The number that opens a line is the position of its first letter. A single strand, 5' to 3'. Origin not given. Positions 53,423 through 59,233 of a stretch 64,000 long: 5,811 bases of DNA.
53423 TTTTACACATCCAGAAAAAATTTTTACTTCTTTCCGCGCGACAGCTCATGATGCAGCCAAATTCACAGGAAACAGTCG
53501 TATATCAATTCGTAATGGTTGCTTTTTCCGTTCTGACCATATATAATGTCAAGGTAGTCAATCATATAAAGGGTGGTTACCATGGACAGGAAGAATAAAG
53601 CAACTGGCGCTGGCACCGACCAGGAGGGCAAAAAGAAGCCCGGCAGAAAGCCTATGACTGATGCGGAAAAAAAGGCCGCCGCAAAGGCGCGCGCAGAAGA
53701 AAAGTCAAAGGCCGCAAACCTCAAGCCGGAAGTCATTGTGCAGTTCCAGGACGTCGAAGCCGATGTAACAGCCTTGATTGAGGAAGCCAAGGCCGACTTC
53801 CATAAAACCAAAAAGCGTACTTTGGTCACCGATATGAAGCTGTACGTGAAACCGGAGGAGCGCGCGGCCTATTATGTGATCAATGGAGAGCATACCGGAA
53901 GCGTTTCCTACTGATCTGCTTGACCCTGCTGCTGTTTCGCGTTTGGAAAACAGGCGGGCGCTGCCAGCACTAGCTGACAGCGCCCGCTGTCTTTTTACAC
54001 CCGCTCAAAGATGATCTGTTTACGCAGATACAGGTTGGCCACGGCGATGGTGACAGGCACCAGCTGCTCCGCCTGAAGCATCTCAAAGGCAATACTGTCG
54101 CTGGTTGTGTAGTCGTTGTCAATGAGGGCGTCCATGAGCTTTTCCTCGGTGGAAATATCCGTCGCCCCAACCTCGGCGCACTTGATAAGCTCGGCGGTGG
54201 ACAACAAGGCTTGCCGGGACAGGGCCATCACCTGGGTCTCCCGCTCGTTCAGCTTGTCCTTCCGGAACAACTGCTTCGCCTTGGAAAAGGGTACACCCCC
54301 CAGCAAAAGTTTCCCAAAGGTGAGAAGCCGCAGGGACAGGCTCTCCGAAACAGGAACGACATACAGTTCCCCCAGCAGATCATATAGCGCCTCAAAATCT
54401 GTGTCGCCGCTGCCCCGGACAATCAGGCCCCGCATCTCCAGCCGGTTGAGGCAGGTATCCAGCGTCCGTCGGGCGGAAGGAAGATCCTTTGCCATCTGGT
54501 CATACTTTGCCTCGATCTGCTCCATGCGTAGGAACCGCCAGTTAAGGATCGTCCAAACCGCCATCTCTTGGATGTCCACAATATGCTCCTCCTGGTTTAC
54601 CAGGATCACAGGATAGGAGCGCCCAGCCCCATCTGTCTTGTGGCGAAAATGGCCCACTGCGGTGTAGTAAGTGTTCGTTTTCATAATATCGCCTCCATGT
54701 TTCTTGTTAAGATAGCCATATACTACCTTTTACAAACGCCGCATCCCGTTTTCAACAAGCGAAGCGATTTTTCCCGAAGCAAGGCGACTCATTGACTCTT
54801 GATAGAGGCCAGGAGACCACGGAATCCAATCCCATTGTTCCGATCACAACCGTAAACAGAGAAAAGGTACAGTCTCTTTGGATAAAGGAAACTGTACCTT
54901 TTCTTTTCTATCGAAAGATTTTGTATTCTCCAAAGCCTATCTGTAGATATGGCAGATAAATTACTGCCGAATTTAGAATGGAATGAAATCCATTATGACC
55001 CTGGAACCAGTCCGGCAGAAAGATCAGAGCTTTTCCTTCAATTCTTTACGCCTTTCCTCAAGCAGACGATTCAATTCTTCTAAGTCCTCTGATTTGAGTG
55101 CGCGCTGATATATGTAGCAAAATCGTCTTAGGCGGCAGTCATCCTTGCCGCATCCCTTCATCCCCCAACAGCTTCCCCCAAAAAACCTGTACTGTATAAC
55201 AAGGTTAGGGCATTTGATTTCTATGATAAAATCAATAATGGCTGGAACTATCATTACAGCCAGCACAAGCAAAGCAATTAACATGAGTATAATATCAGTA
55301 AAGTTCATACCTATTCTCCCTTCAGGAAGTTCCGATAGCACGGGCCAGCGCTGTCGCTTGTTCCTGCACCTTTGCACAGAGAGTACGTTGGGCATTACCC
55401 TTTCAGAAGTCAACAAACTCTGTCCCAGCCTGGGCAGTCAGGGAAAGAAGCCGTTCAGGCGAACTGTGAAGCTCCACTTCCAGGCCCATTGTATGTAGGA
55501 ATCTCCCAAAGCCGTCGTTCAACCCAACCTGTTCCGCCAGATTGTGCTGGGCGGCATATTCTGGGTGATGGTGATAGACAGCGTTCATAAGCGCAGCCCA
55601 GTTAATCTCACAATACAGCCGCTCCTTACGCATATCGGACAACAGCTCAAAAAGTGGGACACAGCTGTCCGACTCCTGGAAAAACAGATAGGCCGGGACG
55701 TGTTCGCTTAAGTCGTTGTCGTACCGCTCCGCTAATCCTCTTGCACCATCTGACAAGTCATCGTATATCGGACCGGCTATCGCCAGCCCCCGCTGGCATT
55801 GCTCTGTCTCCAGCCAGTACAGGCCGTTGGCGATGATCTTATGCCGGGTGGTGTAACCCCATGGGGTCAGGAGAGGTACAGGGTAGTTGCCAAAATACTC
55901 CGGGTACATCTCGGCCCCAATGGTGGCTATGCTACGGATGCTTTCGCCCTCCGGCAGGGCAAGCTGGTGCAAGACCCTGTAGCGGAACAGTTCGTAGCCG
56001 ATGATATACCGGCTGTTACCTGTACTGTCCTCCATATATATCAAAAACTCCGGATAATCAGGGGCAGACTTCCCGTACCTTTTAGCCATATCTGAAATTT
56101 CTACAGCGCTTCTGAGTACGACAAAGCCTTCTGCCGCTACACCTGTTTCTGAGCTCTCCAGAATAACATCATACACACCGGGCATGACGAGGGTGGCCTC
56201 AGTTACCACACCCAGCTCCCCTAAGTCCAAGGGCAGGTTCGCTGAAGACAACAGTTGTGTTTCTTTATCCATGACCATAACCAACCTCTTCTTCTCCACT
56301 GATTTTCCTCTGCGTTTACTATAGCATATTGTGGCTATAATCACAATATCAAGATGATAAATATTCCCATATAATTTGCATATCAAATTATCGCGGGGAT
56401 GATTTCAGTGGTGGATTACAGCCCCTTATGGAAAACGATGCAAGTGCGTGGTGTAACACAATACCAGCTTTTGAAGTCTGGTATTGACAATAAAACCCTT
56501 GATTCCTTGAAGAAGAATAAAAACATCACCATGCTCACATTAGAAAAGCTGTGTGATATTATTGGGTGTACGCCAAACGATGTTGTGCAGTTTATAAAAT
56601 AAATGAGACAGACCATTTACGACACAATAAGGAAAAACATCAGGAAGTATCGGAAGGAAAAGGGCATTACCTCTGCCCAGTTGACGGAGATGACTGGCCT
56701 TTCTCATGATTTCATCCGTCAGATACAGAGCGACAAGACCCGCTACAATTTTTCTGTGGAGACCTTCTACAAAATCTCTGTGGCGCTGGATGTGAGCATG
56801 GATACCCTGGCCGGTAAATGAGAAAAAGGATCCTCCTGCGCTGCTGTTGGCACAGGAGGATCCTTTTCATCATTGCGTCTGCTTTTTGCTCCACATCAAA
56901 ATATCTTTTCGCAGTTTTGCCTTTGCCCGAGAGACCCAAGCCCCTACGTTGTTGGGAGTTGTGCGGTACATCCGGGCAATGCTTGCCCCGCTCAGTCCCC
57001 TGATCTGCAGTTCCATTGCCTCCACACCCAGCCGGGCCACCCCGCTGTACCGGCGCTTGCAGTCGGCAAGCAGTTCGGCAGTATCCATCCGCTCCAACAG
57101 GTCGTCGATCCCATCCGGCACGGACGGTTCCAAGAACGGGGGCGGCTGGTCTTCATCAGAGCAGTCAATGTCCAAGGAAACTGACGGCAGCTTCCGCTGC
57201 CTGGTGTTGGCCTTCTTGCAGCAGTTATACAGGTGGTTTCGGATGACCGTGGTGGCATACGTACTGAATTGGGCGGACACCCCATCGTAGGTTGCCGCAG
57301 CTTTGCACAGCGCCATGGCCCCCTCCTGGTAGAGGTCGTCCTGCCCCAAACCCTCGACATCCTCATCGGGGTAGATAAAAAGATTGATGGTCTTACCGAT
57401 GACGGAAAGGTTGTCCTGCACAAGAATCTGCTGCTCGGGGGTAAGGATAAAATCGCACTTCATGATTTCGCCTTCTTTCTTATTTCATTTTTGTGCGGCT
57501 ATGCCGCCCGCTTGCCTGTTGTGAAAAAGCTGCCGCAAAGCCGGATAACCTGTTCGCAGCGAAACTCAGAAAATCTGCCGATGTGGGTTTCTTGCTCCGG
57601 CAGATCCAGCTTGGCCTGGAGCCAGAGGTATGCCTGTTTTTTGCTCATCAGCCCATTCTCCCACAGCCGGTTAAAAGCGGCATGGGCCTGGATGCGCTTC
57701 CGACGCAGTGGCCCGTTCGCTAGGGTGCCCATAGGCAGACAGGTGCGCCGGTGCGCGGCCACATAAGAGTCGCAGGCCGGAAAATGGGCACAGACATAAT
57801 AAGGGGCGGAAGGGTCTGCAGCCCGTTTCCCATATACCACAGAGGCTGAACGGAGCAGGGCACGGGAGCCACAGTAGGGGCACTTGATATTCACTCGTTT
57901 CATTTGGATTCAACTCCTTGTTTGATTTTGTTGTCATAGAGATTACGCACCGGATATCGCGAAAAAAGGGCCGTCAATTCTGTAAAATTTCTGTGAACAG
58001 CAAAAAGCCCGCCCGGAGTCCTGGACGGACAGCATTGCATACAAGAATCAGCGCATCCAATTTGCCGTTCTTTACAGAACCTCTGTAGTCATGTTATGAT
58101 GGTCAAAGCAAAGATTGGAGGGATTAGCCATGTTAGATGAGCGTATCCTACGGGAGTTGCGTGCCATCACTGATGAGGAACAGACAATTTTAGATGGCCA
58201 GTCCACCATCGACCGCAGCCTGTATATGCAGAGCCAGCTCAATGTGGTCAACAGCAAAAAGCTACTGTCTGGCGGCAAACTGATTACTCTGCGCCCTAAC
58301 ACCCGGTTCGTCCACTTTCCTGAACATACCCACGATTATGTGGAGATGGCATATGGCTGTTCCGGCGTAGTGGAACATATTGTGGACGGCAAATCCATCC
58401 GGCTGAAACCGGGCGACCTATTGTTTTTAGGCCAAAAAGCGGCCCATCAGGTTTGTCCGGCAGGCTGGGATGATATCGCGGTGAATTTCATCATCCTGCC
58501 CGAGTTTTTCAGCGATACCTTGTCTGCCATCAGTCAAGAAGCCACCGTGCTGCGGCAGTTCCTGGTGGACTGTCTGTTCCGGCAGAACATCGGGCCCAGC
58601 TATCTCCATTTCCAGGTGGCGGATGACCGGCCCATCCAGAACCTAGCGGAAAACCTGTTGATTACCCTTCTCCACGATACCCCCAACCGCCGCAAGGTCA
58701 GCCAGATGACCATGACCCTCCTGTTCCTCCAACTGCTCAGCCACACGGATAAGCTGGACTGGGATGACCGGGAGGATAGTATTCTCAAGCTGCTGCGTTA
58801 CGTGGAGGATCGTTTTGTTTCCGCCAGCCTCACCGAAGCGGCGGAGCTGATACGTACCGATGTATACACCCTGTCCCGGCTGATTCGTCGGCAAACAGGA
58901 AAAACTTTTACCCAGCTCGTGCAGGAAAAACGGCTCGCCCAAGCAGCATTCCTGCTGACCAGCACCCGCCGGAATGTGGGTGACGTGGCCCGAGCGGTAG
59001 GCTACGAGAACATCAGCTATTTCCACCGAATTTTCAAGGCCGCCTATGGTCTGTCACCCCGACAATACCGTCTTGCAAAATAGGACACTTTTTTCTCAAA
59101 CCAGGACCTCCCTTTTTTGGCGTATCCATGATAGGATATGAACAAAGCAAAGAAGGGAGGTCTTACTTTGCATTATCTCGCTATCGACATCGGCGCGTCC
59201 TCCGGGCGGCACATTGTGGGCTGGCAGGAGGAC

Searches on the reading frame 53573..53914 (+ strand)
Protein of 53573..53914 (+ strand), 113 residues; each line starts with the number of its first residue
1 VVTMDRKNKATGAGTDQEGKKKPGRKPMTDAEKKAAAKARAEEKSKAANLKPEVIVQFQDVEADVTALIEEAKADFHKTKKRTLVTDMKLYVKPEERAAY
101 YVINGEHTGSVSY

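Call 6: search_protein_families(library=pfam, proteins=[window:53573-53914:+], max_evalue=0.01)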
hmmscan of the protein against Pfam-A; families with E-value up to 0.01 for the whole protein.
window:53573-53914:+ (113 aa): 1 family
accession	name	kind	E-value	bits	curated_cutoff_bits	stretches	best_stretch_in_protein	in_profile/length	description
PF20069.4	DUF6465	-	4.7e-24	85.3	26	1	10-112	24-129/130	Family of unknown function (DUF6465)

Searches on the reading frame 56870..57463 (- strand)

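Call 16: search_protein_families(library=pfam, proteins=[window:56870-57463:-], max_evalue=0.01)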
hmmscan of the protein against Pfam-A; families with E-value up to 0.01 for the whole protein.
window:56870-57463:- (197 aa): 2 families
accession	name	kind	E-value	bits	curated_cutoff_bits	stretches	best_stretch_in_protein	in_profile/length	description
PF04542.20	Sigma70_r2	-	2e-09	37.5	24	1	41-85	23-68/71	Sigma-70 region 2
PF08281.18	Sigma70_r4_2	-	0.0045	17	25.7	1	150-184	19-54/54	Sigma-70, region 4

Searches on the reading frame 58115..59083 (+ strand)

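Call 18: search_protein_families(library=pfam, proteins=[window:58115-59083:+], max_evalue=0.001)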
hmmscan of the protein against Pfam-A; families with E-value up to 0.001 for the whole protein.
window:58115-59083:+ (322 aa): 4 families
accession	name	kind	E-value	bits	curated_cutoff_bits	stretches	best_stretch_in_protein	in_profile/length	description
PF12833.13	HTH_18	-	7.6e-20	71.4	33.6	1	246-319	5-78/80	Helix-turn-helix domain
PF00165.29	HTH_AraC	-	1.1e-16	60.9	26.6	1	283-319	6-41/42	Bacterial regulatory helix-turn-helix proteins, AraC family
PF07883.17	Cupin_2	-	4.1e-07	30.1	27.2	1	68-113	11-56/70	Cupin domain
PF02311.25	AraC_binding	-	4.7e-07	30.1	21.1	1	67-203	15-131/135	AraC-like ligand binding domain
